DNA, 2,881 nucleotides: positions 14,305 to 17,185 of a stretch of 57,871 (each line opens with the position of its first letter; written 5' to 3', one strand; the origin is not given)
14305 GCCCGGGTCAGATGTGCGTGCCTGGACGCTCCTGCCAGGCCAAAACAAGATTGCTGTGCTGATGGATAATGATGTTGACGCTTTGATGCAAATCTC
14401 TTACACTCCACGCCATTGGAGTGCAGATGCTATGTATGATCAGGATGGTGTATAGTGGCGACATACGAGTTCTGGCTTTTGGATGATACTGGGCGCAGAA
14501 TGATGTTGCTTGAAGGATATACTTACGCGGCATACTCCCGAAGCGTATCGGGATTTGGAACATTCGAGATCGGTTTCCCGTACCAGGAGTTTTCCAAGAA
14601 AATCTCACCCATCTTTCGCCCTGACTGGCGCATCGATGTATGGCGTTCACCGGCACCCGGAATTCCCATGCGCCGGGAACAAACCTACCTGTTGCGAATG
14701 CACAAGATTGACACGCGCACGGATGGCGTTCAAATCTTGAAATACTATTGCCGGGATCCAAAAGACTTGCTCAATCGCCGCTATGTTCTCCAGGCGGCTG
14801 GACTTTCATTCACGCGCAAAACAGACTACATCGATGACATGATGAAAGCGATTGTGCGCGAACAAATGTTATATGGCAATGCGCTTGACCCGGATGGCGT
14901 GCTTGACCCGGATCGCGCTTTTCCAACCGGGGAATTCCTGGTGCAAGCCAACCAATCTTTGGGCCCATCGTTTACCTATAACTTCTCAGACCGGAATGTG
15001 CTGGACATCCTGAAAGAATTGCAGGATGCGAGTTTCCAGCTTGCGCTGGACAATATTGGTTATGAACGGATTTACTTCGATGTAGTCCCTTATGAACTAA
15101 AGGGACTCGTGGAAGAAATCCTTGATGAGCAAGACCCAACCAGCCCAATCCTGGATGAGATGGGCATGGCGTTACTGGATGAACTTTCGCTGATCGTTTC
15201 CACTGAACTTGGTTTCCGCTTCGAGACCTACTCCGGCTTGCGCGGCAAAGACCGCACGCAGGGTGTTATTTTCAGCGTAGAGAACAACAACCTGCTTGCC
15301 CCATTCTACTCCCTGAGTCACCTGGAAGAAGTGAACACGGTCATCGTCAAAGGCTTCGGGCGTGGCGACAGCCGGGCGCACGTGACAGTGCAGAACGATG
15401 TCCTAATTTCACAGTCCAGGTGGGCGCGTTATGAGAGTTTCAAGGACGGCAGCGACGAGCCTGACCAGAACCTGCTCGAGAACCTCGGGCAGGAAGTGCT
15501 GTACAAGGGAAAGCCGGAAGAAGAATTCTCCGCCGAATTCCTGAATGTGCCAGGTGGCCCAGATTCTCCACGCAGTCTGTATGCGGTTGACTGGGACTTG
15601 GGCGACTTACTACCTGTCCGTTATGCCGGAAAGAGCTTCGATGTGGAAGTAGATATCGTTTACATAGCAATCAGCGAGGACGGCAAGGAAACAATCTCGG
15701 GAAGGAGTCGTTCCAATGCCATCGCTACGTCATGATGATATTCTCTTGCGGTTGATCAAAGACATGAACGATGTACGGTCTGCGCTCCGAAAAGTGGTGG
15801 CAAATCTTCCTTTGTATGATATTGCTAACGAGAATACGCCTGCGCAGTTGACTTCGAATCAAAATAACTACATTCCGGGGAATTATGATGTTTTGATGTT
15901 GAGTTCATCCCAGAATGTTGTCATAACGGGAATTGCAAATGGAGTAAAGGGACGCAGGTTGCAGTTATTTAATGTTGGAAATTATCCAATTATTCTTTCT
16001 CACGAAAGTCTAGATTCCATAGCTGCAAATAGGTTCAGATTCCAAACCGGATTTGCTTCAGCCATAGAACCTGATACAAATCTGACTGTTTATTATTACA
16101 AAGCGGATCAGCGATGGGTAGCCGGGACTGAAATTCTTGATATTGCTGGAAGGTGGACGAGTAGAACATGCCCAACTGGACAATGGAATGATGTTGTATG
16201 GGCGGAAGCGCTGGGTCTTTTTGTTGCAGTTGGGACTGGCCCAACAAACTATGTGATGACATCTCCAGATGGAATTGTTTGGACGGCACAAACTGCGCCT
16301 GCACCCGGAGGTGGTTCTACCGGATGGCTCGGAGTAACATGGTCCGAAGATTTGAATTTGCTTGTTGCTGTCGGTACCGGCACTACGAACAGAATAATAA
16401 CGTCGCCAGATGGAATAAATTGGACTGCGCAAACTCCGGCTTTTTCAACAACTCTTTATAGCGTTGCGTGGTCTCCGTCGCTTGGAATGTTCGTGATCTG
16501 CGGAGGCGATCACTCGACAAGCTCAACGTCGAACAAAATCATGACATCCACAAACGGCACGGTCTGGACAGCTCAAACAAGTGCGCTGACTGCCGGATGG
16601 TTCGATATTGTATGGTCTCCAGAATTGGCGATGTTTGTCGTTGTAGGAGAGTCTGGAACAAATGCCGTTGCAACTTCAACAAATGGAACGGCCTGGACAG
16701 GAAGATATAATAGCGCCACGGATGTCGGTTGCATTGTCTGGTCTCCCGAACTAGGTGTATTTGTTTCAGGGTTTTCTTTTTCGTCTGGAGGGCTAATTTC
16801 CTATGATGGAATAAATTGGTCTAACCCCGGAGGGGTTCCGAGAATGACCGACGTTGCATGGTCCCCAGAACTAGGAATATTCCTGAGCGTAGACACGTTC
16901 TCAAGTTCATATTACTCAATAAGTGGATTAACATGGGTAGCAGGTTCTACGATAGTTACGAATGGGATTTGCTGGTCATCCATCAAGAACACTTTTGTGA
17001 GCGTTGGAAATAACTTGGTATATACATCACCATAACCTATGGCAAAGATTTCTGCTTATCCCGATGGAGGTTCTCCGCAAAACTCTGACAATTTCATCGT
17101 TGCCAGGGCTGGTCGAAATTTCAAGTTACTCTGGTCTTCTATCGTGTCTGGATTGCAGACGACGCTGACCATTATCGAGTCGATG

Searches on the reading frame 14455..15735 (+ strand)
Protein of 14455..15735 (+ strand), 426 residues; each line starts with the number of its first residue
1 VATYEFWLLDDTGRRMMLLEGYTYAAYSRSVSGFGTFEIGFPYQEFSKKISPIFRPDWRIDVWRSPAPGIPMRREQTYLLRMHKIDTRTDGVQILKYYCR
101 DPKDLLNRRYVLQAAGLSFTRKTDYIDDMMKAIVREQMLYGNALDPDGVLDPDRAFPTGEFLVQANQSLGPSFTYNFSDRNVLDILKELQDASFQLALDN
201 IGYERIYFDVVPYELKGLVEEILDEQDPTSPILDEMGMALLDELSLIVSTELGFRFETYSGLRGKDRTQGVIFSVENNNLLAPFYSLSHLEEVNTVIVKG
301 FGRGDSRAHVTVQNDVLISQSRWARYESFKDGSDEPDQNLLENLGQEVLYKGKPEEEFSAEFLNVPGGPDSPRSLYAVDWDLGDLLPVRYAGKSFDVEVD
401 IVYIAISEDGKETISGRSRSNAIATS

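Call 14: search_protein_families(library=pfam, max_evalue=0.01, proteins=[window:14455-15735:+])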
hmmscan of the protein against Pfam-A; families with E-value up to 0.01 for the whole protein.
window:14455-15735:+ (426 aa): 1 family
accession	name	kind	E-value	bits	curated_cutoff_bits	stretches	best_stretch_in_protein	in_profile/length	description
PF14594.13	Sipho_Gp37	-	1.8e-12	47.4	26.2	1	6-412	2-363/370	Siphovirus ReqiPepy6 Gp37-like protein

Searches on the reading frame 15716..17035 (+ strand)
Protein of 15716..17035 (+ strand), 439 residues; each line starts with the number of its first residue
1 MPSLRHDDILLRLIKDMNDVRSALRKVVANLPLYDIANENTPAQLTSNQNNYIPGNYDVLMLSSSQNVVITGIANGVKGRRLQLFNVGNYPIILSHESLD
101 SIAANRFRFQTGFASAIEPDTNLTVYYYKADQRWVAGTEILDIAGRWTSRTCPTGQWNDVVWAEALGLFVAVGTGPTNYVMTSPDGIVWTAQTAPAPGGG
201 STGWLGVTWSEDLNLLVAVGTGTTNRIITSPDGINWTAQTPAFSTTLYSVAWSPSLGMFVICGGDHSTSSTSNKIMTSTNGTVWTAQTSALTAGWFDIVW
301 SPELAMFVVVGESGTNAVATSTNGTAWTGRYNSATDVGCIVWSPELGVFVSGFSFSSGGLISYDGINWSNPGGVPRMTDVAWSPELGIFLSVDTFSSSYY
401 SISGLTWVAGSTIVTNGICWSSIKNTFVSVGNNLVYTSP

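Call 14: search_protein_families(library=pfam, max_evalue=0.01, proteins=[window:15716-17035:+])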
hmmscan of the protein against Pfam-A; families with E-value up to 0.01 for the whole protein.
window:15716-17035:+ (439 aa): 1 family
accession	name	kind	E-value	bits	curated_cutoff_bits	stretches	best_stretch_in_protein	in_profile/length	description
PF13018.11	ESPR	-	0.0027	18.5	25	0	298-322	7-31/50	Extended Signal Peptide of Type V secretion system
